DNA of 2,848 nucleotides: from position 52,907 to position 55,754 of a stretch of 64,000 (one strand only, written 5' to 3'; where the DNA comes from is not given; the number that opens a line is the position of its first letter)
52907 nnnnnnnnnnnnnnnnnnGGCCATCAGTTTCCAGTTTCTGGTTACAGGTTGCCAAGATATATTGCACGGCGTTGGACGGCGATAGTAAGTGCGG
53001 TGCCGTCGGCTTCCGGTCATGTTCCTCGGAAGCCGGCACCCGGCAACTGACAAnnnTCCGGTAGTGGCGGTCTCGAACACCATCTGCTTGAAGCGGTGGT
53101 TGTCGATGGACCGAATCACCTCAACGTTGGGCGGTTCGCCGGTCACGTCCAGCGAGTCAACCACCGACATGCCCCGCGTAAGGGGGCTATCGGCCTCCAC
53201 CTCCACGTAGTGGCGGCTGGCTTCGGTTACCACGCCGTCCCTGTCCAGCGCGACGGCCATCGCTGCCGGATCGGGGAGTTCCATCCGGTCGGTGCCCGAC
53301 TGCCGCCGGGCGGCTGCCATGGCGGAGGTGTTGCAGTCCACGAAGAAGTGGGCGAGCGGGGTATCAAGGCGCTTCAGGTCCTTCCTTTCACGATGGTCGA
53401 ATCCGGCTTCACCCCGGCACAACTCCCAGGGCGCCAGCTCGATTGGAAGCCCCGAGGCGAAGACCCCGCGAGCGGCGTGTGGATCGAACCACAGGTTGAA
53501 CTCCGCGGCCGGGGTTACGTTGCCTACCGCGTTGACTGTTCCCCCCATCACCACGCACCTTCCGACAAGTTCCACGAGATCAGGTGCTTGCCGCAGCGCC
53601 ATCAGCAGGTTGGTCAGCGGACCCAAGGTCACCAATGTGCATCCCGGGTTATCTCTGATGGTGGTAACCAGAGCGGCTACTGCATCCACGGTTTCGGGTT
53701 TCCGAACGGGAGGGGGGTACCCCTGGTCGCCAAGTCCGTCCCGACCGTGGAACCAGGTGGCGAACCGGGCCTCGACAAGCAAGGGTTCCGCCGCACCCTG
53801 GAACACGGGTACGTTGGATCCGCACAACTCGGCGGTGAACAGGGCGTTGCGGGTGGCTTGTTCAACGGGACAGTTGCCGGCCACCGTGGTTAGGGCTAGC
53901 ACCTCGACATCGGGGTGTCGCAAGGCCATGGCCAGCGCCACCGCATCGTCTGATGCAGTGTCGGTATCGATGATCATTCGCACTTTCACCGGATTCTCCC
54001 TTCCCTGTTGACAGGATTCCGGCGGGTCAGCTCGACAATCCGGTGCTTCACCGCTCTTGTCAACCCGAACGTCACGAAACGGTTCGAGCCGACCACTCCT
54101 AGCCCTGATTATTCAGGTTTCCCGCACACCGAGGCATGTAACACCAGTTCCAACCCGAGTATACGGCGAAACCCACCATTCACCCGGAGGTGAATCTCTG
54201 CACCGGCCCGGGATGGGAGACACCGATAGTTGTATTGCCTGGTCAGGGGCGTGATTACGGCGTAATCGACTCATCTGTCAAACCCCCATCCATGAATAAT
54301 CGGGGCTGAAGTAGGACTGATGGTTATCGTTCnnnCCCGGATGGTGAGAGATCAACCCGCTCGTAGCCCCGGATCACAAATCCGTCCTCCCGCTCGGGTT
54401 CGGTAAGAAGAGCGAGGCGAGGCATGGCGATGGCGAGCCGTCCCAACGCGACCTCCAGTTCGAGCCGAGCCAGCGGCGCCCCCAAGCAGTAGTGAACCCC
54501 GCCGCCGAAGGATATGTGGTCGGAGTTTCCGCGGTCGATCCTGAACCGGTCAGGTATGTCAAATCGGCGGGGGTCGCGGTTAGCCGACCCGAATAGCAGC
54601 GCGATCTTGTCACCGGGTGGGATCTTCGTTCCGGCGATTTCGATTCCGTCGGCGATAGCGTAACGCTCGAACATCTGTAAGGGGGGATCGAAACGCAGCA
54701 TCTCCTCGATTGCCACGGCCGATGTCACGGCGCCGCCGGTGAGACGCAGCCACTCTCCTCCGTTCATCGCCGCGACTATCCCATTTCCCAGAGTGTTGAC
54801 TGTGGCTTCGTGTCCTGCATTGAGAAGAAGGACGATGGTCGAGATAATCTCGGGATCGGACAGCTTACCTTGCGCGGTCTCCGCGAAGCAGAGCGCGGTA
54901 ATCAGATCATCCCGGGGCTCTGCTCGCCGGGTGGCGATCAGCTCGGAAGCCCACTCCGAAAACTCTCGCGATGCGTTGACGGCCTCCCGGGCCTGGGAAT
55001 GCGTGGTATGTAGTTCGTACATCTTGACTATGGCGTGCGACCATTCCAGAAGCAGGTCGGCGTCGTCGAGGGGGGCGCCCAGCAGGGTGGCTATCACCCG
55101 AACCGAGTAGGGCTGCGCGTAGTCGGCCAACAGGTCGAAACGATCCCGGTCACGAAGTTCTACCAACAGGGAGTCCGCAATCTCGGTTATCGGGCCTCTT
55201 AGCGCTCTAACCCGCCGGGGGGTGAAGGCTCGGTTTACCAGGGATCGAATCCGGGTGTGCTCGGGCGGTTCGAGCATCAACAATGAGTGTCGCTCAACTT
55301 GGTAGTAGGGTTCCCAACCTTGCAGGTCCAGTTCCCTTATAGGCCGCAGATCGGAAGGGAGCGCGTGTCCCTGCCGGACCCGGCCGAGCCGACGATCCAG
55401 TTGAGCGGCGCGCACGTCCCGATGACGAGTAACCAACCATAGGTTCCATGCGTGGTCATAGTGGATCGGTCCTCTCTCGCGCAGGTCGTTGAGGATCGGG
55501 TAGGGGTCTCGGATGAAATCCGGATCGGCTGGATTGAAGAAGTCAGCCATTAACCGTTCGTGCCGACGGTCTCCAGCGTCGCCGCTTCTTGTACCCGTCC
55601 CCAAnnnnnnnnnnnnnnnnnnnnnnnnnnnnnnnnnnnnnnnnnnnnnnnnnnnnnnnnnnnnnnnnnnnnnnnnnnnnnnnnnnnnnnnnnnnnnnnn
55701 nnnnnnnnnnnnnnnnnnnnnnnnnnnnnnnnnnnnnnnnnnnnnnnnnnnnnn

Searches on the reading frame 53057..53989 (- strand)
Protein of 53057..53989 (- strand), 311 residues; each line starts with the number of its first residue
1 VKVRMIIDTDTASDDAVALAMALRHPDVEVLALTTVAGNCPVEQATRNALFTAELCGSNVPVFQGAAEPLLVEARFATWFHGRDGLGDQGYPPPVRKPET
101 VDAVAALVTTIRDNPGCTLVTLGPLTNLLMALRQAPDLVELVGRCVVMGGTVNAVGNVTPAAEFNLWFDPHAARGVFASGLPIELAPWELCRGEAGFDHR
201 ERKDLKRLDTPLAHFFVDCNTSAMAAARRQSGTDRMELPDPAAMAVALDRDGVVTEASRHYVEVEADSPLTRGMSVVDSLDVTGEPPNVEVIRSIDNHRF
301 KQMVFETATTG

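Call 18: search_protein_families(library=pfam, proteins=[window:53057-53989:-])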
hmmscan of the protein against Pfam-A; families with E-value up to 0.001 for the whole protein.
window:53057-53989:- (311 aa): 1 family
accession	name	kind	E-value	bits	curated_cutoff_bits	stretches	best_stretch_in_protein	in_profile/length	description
PF01156.24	IU_nuc_hydro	-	7.3e-90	302.1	34.2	1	5-302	1-297/297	Inosine-uridine preferring nucleoside hydrolase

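Call 19: search_protein_families(library=ncbifam, proteins=[window:53057-53989:-])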
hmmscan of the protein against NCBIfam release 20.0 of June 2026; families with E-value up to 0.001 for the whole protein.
window:53057-53989:- (311 aa): 4 families
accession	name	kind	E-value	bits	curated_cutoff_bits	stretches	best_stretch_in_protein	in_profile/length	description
NF008036.0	PRK10768.1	equivalog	3e-57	194.1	382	1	1-307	1-299/304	ribonucleoside hydrolase RihC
NF007761.0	PRK10443.1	equivalog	7.7e-57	192.7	433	1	1-307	1-306/311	pyrimidine-specific ribonucleoside hydrolase RihA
NF052221.1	UridNuclsHydUriH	equivalog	1.4e-51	175.5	450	1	5-307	2-305/310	uridine-preferring nucleoside hydrolase UriH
NF007417.0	PRK09955.1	equivalog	1.9e-46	158.4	459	1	2-306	3-304/313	ribosylpyrimidine nucleosidase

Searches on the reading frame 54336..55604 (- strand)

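Call 18: search_protein_families(library=pfam, proteins=[window:54336-55604:-])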
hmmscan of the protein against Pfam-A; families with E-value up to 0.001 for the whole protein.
window:54336-55604:- (423 aa): 1 family
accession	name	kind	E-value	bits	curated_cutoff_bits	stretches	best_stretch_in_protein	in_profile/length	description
PF00067.27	p450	-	9e-25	87.8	22.8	2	298-390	327-428/462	Cytochrome P450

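Call 19: search_protein_families(library=ncbifam, proteins=[window:54336-55604:-])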
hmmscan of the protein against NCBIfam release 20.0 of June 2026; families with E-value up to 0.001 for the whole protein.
window:54336-55604:- (423 aa): 9 families
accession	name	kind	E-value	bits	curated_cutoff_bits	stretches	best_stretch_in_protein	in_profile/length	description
NF041177.1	Cyp119_Thmprot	equivalog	8.7e-50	169.5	680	1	35-417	2-362/368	cytochrome P450 Cyp119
TIGR04538.1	P450_cycloAA_1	subfamily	1.1e-49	169.3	500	2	111-418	72-391/395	cytochrome P450, cyclodipeptide synthase-associated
TIGR04515.1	P450_rel_GT_act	subfamily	4.9e-44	151.2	343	1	32-399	31-364/386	P450-derived glycosyltransferase activator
NF045816.1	PentlenlactSyn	equivalog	5.9e-40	137.2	700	1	36-401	17-373/396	pentalenolactone synthase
TIGR04458.1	CYP450_TxtE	equivalog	2.9e-38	131.6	500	1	26-413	5-394/403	4-nitrotryptophan synthase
NF041802.1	P450_SolI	exception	3e-37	128.1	850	1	24-418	20-419/424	solanimycin biosynthesis cytochrome P450 SolI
NF050147.1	aminopyruv_ApyO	equivalog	2.9e-11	42.7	525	1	112-391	84-390/444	RiPP biosynthesis cytochrome P450 ApyO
NF045812.1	PentlenOxigase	equivalog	3.7e-11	42.5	800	1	292-404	300-416/444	pentalenene oxygenase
NF051859.1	AlbFlvMonOxTrpSyn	equivalog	6.9e-09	34.8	700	1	205-272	209-279/457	bifunctional albaflavenone monooxygenase/terpene synthase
